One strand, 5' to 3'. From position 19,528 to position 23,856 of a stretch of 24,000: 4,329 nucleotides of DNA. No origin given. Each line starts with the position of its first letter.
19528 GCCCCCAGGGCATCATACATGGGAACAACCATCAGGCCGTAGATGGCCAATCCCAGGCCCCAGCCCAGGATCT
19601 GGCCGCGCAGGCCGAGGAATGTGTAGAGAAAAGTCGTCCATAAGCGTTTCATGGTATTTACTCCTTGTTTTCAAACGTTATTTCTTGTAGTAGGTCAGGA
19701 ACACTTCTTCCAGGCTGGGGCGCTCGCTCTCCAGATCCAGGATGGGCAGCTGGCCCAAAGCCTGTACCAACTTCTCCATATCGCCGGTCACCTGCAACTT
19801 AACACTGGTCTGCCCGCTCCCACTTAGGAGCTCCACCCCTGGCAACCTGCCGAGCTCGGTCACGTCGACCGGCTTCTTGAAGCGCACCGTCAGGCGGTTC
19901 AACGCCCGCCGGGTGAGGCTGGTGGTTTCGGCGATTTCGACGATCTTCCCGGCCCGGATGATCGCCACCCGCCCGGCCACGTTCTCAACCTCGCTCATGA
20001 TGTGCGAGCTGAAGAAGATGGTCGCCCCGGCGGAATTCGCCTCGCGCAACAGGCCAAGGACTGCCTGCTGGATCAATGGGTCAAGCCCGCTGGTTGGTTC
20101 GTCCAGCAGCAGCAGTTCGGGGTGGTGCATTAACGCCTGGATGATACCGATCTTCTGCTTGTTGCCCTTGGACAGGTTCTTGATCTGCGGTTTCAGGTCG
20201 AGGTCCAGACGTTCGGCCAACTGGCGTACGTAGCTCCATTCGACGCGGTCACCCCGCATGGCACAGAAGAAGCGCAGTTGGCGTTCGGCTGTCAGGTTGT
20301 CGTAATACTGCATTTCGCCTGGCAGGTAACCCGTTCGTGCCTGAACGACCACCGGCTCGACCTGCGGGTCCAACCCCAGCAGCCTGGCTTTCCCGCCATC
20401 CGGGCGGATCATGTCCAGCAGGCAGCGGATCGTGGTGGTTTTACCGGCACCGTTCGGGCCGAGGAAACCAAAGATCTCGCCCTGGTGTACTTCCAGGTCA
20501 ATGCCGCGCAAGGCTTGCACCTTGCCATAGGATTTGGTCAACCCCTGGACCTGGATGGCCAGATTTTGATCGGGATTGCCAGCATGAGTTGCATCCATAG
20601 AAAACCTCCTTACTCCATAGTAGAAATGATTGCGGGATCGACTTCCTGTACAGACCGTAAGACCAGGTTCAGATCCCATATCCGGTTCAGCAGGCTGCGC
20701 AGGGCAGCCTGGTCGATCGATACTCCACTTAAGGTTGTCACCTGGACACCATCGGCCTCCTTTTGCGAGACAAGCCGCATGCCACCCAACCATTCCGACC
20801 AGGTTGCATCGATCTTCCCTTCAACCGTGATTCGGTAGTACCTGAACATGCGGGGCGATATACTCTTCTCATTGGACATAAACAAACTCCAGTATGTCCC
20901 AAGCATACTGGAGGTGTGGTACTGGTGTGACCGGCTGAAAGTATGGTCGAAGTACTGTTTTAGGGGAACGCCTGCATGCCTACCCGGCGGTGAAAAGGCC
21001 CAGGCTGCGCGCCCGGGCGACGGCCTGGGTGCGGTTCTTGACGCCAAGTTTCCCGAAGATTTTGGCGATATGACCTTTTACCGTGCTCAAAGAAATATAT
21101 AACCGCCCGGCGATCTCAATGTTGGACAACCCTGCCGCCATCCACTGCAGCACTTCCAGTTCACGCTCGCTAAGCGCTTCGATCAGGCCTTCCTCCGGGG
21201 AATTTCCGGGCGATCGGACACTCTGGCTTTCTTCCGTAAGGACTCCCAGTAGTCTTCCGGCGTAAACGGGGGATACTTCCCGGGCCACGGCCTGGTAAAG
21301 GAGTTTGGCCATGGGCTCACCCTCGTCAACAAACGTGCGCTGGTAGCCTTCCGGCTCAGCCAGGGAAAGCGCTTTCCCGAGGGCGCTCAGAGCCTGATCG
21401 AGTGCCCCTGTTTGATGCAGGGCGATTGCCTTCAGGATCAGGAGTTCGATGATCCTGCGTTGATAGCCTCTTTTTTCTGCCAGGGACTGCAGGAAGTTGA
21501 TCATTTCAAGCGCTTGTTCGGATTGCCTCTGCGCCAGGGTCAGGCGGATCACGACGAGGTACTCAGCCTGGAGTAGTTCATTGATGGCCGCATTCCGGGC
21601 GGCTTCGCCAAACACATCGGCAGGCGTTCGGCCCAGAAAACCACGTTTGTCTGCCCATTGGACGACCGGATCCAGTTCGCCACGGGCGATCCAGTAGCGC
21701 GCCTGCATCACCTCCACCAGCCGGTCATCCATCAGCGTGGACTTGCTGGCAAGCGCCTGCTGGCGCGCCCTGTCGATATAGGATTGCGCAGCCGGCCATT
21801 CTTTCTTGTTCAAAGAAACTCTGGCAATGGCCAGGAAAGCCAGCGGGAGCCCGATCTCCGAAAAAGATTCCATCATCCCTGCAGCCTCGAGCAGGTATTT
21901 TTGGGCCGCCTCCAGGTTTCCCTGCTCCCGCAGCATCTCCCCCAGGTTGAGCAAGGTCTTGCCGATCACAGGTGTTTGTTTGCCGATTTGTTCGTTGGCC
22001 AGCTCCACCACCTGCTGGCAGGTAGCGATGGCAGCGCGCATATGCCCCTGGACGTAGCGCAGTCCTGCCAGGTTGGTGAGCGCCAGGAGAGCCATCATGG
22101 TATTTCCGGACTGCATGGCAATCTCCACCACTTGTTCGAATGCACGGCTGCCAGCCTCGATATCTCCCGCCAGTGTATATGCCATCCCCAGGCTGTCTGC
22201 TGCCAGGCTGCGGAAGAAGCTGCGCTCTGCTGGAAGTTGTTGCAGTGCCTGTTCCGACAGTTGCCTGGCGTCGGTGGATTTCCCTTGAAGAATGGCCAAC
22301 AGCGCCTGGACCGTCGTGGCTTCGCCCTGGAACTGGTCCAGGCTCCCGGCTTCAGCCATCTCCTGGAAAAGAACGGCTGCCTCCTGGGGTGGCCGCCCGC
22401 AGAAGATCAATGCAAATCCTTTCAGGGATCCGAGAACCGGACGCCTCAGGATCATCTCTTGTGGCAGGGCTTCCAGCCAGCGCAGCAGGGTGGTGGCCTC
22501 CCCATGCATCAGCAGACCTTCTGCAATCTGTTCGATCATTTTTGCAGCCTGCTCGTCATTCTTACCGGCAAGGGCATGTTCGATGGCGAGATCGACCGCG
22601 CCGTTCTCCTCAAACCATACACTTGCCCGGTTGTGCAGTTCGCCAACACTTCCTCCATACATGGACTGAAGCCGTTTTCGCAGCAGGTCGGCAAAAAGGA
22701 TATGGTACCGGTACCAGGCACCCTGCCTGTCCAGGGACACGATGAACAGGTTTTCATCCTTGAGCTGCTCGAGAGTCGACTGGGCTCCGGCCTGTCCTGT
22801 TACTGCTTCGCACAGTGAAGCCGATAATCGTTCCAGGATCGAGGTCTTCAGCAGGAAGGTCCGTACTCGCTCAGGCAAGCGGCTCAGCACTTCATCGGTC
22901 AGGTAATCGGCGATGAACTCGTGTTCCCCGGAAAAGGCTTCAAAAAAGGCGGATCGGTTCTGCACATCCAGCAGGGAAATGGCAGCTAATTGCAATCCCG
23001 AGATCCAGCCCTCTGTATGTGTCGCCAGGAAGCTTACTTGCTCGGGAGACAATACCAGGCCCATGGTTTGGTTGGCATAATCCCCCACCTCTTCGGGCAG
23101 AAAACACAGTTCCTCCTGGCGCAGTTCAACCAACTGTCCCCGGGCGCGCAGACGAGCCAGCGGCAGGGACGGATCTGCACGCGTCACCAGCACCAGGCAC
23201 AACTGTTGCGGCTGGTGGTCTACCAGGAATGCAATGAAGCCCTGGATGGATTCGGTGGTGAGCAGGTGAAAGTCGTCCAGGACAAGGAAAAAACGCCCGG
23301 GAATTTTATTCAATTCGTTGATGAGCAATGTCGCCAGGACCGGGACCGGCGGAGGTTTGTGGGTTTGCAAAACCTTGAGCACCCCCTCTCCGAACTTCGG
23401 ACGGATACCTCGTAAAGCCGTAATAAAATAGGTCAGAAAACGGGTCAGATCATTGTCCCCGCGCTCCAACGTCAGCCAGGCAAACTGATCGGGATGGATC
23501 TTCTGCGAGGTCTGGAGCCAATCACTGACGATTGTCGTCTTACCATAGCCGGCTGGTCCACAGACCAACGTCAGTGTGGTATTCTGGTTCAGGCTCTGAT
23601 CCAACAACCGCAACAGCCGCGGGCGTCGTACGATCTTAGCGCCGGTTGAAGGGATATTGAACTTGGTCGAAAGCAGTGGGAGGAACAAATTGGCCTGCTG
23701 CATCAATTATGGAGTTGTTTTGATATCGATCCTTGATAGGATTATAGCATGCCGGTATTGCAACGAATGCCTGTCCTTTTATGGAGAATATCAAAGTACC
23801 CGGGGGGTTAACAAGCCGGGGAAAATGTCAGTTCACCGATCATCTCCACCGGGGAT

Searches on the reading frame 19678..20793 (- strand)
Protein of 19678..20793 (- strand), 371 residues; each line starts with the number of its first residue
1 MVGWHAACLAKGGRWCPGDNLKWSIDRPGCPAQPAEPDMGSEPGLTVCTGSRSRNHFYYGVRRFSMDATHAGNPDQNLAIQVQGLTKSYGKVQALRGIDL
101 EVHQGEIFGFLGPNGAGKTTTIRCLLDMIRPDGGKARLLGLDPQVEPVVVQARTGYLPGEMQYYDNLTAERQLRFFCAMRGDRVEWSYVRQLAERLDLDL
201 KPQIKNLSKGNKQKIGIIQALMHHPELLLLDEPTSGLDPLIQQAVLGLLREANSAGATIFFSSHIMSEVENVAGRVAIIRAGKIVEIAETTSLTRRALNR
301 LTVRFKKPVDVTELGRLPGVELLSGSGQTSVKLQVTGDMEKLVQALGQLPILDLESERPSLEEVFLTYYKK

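Call 79: search_protein_families(library=pfam, proteins=[window:19678-20793:-], max_evalue=0.001)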
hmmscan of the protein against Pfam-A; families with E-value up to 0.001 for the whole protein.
window:19678-20793:- (371 aa): 3 families
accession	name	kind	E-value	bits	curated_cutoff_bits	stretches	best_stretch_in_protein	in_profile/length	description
PF00005.33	ABC_tran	-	7.4e-24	85.3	25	1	95-235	1-137/137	ABC transporter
PF13304.12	AAA_21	-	4e-15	57.1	27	1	205-267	236-301/304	AAA domain, putative AbiEii toxin, Type IV TA system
PF13732.12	DrrA1-3_C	-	1e-05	26.6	27.4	1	299-368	13-80/81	ATP-binding protein DrrA1-3-like, C-terminal domain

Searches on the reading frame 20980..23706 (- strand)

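Call 79: search_protein_families(library=pfam, proteins=[window:20980-23706:-], max_evalue=0.001)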
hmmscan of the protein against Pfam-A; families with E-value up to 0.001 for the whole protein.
window:20980-23706:- (908 aa): 11 families
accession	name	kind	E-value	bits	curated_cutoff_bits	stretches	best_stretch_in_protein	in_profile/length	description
PF17874.7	TPR_MalT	-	7.6e-66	223.1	45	1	461-807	1-334/336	MalT-like TPR region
PF00196.25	GerE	-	7.1e-20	70.8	23.5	1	844-898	2-56/57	Bacterial regulatory proteins, luxR family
PF13424.12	TPR_12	-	8.9e-14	51.9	30.1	1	541-613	4-76/77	Tetratricopeptide repeat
PF13181.12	TPR_8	-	2.1e-08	34.1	25.7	0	584-609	3-28/34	Tetratricopeptide repeat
PF07719.23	TPR_2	-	9.1e-08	32.1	27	0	584-608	3-27/34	Tetratricopeptide repeat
PF00515.34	TPR_1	-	1.2e-07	31.7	27.8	0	583-608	2-27/34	Tetratricopeptide repeat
PF13191.12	AAA_16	-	2.5e-07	31.8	32.6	1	30-172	11-167/167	AAA ATPase domain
PF13401.12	AAA_22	-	3.1e-06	27.9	27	1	42-174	4-121/130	AAA domain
PF07721.20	TPR_4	-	1.6e-05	25.5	27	0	585-602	4-21/26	Tetratricopeptide repeat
PF10602.15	RPN7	-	6.1e-05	23.2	29.6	0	504-570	40-106/174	26S proteasome subunit RPN7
PF13176.12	TPR_7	-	0.00079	19.8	27.9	0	584-608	1-25/36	Tetratricopeptide repeat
